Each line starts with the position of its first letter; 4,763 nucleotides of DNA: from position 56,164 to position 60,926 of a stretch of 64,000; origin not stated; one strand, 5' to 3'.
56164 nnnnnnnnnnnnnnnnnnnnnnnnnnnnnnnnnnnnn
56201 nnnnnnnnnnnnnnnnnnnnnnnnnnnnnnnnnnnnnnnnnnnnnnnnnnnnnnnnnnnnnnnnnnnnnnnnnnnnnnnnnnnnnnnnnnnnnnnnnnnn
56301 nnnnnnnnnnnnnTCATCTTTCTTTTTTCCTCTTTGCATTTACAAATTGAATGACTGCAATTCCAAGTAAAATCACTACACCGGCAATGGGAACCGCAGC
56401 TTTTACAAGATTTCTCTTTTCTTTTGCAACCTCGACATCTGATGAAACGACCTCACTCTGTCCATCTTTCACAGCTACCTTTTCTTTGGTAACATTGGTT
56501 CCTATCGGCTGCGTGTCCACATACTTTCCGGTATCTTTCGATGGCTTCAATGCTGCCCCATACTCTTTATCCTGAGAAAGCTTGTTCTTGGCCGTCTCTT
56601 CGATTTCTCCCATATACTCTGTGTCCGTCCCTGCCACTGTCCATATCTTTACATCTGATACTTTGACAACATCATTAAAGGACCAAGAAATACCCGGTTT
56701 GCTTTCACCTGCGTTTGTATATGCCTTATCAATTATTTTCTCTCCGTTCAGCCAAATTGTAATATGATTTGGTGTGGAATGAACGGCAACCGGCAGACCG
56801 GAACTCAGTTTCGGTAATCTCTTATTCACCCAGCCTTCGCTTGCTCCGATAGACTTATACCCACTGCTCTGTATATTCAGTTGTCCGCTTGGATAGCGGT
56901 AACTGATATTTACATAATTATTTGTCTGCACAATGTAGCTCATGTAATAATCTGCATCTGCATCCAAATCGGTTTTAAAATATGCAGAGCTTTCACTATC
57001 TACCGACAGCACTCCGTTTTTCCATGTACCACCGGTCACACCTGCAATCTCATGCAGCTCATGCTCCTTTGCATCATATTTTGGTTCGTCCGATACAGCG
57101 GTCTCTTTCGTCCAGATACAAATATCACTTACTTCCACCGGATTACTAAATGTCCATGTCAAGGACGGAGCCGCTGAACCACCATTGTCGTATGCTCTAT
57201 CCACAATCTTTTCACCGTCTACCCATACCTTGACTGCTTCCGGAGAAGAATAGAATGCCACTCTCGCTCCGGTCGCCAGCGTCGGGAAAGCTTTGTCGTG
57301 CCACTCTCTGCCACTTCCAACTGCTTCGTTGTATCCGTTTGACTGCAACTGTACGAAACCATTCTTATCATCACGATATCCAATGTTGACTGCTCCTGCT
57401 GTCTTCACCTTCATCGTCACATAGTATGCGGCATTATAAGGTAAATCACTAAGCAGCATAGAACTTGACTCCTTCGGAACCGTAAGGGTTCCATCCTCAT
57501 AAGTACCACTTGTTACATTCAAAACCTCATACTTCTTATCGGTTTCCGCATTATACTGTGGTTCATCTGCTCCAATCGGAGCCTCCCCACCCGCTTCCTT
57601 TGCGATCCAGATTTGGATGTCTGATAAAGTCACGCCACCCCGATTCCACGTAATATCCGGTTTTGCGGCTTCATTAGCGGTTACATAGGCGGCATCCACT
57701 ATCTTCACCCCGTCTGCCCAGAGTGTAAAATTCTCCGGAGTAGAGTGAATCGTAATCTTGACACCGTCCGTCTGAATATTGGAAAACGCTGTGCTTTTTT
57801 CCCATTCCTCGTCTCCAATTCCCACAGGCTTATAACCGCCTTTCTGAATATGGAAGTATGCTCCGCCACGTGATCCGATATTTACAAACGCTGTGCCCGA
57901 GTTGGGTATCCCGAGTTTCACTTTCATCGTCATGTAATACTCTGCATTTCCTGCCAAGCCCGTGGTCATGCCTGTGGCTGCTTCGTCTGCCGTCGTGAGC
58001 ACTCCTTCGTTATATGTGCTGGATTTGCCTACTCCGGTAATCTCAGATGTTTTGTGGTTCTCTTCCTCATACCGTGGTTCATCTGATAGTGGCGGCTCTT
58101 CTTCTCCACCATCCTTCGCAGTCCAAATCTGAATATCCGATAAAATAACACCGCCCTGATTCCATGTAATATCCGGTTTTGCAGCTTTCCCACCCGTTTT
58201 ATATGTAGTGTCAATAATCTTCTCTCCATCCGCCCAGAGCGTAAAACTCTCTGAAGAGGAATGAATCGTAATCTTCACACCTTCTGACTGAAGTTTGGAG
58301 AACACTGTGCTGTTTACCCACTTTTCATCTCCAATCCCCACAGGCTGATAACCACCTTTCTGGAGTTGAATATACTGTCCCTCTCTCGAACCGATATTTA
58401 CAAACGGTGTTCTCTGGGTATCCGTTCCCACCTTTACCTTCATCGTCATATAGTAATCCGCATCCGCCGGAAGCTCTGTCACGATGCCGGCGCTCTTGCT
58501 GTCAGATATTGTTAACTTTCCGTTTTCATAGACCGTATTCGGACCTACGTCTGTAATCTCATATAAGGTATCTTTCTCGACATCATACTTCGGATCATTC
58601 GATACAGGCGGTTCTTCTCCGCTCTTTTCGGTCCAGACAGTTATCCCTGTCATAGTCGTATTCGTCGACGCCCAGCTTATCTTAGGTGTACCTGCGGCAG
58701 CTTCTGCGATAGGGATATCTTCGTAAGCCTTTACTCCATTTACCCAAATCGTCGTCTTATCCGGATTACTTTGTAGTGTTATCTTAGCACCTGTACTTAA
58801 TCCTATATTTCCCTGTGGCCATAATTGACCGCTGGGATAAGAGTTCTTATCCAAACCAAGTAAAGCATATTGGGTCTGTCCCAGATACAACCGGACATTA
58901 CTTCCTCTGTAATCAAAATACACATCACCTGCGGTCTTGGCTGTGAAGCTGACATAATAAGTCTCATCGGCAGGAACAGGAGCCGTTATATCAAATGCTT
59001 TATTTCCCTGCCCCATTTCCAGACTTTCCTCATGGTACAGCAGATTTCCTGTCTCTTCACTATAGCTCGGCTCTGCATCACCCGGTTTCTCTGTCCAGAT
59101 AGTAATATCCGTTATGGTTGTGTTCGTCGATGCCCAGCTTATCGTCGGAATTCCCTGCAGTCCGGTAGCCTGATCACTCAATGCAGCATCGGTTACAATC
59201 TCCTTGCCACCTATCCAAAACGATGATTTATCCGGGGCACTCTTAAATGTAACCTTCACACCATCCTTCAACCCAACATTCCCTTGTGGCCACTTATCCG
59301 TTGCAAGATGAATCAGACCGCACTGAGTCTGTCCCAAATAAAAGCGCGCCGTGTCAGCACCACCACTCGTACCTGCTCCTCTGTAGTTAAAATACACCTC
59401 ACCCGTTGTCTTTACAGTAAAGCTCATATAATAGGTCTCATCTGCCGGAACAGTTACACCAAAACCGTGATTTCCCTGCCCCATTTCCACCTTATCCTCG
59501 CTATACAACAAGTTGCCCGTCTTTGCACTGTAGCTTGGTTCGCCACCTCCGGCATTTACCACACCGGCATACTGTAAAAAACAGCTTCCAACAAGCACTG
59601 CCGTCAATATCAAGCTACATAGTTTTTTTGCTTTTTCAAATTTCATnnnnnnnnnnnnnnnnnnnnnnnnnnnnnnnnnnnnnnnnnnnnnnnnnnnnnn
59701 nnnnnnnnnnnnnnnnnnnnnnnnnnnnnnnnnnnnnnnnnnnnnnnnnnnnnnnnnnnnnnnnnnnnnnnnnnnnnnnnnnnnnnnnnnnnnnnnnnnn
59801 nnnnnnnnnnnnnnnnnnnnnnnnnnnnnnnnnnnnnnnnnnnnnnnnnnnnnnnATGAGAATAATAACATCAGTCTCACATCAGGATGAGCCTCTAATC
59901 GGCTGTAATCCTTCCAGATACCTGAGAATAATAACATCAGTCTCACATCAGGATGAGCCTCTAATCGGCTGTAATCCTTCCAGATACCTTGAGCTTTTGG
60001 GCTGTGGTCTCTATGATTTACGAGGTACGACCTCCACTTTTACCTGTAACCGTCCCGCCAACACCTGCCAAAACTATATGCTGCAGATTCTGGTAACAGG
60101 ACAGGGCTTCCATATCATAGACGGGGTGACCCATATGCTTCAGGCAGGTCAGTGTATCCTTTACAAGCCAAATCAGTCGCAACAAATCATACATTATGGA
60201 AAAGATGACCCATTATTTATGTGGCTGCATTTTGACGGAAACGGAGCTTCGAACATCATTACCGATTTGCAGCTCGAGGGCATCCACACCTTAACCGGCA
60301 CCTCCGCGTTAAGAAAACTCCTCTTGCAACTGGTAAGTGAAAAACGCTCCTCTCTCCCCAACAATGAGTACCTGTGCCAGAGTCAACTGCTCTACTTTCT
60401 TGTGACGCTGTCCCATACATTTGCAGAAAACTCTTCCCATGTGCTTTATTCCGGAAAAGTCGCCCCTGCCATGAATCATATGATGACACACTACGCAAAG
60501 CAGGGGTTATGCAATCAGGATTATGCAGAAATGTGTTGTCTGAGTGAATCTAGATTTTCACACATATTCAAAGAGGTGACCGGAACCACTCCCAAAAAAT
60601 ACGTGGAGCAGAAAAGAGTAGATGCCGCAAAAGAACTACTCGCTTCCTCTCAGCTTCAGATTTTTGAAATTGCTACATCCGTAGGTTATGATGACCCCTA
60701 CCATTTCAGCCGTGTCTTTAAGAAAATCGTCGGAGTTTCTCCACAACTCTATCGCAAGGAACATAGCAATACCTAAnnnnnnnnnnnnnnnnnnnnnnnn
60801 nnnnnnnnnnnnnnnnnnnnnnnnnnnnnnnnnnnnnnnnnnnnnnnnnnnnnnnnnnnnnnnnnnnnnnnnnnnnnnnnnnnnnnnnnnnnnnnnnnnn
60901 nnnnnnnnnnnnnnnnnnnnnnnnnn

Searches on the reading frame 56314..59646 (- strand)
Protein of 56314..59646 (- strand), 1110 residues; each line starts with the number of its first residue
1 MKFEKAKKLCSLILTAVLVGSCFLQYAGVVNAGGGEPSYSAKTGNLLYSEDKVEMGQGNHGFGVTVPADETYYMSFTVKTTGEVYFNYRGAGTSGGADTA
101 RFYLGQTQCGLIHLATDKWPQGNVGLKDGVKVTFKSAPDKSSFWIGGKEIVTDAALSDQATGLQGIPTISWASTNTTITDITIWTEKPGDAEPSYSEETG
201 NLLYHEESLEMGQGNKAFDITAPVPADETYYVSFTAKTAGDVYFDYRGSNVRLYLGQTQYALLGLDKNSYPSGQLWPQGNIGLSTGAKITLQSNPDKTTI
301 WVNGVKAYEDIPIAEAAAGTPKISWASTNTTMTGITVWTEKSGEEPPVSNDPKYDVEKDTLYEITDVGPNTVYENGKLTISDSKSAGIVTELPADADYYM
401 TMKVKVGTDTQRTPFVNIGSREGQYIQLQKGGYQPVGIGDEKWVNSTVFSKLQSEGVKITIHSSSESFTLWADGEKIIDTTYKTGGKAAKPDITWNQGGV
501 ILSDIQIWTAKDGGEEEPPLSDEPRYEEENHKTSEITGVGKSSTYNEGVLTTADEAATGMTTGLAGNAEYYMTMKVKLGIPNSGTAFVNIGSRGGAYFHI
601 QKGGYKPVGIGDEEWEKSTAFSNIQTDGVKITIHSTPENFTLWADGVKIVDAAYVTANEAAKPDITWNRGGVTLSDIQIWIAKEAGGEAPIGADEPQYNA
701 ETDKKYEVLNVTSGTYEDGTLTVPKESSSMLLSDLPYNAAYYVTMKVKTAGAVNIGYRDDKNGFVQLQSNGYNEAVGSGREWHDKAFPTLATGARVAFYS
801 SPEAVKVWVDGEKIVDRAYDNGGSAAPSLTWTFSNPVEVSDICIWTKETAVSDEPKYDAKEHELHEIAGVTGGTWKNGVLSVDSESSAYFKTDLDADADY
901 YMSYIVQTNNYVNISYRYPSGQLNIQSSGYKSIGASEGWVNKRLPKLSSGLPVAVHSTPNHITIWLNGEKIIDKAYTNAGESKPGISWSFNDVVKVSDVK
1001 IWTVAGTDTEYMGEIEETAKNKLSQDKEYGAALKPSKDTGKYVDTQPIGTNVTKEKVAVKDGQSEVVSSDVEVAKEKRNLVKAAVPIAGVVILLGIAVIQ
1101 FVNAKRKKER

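Call 42: search_protein_families(library=pfam, proteins=[window:56314-59646:-], max_evalue=0.01)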
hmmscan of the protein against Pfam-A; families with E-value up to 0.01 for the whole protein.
window:56314-59646:- (1110 aa): 1 family
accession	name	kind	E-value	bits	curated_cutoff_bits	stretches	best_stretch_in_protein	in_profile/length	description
PF06439.18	3keto-disac_hyd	-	0.00042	20.8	26.8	0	955-979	132-156/187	3-keto-disaccharide hydrolase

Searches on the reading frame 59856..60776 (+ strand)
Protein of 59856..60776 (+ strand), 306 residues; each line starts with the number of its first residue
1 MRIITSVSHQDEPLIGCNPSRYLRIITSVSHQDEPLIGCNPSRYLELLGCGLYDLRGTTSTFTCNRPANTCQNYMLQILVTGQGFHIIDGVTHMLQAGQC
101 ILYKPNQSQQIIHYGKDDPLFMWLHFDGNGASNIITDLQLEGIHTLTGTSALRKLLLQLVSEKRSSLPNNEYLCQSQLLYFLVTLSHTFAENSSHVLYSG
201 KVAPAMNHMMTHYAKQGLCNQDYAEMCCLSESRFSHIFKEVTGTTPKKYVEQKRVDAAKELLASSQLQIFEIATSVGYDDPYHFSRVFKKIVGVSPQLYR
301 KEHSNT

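Call 8: search_protein_families(library=pfam, proteins=[window:59856-60776:+], max_evalue=0.01)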
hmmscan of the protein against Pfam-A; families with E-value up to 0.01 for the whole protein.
window:59856-60776:+ (306 aa): 3 families
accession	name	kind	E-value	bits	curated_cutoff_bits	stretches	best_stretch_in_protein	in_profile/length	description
PF12833.13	HTH_18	-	1.2e-23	83.6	33.6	1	223-301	1-79/80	Helix-turn-helix domain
PF00165.29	HTH_AraC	-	4.8e-19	68.5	26.6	2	263-301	2-42/42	Bacterial regulatory helix-turn-helix proteins, AraC family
PF02311.25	AraC_binding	-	2.4e-05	24.5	21.1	1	70-180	20-133/135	AraC-like ligand binding domain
